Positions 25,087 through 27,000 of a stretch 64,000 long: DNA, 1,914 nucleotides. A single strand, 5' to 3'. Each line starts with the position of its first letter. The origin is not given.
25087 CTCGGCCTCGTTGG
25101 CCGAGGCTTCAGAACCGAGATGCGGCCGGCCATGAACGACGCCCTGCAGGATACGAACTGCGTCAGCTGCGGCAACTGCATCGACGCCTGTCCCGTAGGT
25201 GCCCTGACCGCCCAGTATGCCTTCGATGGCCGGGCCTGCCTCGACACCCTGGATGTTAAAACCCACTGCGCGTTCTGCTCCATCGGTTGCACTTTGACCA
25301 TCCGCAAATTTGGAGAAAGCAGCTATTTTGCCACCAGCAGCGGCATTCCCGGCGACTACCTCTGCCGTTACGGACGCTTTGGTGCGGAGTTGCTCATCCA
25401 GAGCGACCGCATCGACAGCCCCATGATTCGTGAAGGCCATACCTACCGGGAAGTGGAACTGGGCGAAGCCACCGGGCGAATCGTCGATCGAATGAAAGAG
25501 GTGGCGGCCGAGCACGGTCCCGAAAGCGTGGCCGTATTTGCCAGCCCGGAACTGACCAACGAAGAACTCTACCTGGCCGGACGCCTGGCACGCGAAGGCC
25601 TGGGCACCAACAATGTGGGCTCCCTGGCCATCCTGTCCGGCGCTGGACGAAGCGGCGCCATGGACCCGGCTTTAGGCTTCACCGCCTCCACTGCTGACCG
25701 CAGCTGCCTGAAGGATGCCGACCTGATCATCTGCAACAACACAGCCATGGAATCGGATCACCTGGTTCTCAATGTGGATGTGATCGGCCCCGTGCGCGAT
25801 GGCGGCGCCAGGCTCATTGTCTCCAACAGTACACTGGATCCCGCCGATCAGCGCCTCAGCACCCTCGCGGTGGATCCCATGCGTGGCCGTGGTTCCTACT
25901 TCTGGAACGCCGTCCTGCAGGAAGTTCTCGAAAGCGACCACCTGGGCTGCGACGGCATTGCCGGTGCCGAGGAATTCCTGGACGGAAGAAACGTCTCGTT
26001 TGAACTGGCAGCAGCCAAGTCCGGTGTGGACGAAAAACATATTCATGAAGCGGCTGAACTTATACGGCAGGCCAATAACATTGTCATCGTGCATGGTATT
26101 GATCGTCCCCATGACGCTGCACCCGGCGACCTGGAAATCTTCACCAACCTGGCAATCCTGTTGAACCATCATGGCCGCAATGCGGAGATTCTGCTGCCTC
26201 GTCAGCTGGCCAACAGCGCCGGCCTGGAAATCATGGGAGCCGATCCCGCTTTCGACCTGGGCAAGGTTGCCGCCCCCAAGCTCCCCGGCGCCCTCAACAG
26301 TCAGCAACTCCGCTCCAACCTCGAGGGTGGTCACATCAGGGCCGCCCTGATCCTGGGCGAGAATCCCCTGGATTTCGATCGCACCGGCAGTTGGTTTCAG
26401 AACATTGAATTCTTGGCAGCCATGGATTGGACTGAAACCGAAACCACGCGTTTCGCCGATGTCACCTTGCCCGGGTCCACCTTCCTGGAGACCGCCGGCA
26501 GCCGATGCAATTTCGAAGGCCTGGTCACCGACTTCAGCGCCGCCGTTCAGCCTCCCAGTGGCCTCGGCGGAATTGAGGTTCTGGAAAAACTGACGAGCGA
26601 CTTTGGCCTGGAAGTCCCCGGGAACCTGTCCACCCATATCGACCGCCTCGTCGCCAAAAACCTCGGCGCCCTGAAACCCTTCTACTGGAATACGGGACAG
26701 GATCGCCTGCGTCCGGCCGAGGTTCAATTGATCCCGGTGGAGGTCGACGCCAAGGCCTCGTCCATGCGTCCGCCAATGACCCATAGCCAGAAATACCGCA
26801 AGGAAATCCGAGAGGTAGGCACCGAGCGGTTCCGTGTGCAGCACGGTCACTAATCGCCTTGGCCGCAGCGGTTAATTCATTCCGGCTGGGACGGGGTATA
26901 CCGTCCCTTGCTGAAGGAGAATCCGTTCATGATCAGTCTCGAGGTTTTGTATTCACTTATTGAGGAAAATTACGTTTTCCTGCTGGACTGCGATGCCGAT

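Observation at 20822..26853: Putative HydABC/Stn-type electron-bifurcating NADH/NADPH/ferredoxin oxidoreductase with an SfrB-SfrA-like fused third subunit and no hydrogenase domain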

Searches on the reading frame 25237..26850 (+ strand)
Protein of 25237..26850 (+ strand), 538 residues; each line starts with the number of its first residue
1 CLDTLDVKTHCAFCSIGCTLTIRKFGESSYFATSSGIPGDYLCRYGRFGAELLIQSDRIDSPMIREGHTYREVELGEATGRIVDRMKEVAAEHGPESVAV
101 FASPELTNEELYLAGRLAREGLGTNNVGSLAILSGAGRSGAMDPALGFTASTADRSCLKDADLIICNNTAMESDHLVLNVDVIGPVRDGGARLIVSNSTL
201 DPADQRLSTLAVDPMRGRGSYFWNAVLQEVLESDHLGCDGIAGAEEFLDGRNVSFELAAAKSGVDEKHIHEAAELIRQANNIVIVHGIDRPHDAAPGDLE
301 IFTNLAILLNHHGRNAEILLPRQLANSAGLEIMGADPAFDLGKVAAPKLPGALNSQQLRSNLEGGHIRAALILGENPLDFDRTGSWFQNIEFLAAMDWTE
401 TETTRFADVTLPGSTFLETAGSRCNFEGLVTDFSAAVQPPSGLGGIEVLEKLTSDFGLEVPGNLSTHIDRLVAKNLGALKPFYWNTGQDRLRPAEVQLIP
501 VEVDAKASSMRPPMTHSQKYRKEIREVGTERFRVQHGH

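Call 31: search_solved_structures(query=window:25237-26850:+, max_evalue=0.00001, show_alignments=5)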
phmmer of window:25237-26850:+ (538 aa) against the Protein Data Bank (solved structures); distinct sequences matched with E-value up to 0.00001: 19.
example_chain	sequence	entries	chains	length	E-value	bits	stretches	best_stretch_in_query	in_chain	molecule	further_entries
8rqz_C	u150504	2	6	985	7.6e-34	120.6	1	7-507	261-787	Probable oxidoreductase YjgC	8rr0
9gzq_A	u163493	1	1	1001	8e-34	120.5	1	7-507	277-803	Probable oxidoreductase YjgC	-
9bov_A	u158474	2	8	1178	8.7e-29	103.9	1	3-460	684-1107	Molybdopterin oxidoreductase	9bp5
8oh5_C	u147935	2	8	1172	1.3e-28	103.3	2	9-179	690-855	Formate dehydrogenase-O, major subunit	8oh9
9wxb_B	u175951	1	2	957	2.2e-26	95.9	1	7-486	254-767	Formate dehydrogenase alpha subunit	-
6tg9_A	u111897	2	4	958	1.2e-23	86.9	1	7-316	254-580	Formate dehydrogenase subunit alpha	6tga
7qv7_S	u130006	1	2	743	2.7e-23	85.8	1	7-441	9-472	Hydrogen dependent carbon dioxide reductase subunit FdhF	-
7vw6_A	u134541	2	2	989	4.2e-23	85.2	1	6-441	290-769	Formate dehydrogenase | Tungsten-containing formate dehydrogenase alpha subunit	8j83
7e5z_A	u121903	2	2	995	4.3e-23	85.1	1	6-441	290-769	Formate dehydrogenase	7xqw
7bkb_D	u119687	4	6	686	1.8e-21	79.8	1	7-459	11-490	Formate dehydrogenase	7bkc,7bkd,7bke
9t1s_L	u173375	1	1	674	2.9e-21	79.1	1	7-463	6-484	formate dehydrogenase (coenzyme F420)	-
1aa6_A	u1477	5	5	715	6.8e-17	64.7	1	7-440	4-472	FORMATE DEHYDROGENASE H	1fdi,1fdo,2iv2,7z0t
2fug_3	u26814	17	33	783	1.3e-08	37.4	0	7-119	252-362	NADH-quinone oxidoreductase chain 3 | NADH-QUINONE OXIDOREDUCTASE SUBUNIT 3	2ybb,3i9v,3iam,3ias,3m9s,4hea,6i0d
2jim_A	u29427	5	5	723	2.7e-08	36.3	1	7-142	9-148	PERIPLASMIC NITRATE REDUCTASE | PROTEIN (PERIPLASMIC NITRATE REDUCTASE)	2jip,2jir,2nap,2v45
2jio_A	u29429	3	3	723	3.3e-08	36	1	7-142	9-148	PERIPLASMIC NITRATE REDUCTASE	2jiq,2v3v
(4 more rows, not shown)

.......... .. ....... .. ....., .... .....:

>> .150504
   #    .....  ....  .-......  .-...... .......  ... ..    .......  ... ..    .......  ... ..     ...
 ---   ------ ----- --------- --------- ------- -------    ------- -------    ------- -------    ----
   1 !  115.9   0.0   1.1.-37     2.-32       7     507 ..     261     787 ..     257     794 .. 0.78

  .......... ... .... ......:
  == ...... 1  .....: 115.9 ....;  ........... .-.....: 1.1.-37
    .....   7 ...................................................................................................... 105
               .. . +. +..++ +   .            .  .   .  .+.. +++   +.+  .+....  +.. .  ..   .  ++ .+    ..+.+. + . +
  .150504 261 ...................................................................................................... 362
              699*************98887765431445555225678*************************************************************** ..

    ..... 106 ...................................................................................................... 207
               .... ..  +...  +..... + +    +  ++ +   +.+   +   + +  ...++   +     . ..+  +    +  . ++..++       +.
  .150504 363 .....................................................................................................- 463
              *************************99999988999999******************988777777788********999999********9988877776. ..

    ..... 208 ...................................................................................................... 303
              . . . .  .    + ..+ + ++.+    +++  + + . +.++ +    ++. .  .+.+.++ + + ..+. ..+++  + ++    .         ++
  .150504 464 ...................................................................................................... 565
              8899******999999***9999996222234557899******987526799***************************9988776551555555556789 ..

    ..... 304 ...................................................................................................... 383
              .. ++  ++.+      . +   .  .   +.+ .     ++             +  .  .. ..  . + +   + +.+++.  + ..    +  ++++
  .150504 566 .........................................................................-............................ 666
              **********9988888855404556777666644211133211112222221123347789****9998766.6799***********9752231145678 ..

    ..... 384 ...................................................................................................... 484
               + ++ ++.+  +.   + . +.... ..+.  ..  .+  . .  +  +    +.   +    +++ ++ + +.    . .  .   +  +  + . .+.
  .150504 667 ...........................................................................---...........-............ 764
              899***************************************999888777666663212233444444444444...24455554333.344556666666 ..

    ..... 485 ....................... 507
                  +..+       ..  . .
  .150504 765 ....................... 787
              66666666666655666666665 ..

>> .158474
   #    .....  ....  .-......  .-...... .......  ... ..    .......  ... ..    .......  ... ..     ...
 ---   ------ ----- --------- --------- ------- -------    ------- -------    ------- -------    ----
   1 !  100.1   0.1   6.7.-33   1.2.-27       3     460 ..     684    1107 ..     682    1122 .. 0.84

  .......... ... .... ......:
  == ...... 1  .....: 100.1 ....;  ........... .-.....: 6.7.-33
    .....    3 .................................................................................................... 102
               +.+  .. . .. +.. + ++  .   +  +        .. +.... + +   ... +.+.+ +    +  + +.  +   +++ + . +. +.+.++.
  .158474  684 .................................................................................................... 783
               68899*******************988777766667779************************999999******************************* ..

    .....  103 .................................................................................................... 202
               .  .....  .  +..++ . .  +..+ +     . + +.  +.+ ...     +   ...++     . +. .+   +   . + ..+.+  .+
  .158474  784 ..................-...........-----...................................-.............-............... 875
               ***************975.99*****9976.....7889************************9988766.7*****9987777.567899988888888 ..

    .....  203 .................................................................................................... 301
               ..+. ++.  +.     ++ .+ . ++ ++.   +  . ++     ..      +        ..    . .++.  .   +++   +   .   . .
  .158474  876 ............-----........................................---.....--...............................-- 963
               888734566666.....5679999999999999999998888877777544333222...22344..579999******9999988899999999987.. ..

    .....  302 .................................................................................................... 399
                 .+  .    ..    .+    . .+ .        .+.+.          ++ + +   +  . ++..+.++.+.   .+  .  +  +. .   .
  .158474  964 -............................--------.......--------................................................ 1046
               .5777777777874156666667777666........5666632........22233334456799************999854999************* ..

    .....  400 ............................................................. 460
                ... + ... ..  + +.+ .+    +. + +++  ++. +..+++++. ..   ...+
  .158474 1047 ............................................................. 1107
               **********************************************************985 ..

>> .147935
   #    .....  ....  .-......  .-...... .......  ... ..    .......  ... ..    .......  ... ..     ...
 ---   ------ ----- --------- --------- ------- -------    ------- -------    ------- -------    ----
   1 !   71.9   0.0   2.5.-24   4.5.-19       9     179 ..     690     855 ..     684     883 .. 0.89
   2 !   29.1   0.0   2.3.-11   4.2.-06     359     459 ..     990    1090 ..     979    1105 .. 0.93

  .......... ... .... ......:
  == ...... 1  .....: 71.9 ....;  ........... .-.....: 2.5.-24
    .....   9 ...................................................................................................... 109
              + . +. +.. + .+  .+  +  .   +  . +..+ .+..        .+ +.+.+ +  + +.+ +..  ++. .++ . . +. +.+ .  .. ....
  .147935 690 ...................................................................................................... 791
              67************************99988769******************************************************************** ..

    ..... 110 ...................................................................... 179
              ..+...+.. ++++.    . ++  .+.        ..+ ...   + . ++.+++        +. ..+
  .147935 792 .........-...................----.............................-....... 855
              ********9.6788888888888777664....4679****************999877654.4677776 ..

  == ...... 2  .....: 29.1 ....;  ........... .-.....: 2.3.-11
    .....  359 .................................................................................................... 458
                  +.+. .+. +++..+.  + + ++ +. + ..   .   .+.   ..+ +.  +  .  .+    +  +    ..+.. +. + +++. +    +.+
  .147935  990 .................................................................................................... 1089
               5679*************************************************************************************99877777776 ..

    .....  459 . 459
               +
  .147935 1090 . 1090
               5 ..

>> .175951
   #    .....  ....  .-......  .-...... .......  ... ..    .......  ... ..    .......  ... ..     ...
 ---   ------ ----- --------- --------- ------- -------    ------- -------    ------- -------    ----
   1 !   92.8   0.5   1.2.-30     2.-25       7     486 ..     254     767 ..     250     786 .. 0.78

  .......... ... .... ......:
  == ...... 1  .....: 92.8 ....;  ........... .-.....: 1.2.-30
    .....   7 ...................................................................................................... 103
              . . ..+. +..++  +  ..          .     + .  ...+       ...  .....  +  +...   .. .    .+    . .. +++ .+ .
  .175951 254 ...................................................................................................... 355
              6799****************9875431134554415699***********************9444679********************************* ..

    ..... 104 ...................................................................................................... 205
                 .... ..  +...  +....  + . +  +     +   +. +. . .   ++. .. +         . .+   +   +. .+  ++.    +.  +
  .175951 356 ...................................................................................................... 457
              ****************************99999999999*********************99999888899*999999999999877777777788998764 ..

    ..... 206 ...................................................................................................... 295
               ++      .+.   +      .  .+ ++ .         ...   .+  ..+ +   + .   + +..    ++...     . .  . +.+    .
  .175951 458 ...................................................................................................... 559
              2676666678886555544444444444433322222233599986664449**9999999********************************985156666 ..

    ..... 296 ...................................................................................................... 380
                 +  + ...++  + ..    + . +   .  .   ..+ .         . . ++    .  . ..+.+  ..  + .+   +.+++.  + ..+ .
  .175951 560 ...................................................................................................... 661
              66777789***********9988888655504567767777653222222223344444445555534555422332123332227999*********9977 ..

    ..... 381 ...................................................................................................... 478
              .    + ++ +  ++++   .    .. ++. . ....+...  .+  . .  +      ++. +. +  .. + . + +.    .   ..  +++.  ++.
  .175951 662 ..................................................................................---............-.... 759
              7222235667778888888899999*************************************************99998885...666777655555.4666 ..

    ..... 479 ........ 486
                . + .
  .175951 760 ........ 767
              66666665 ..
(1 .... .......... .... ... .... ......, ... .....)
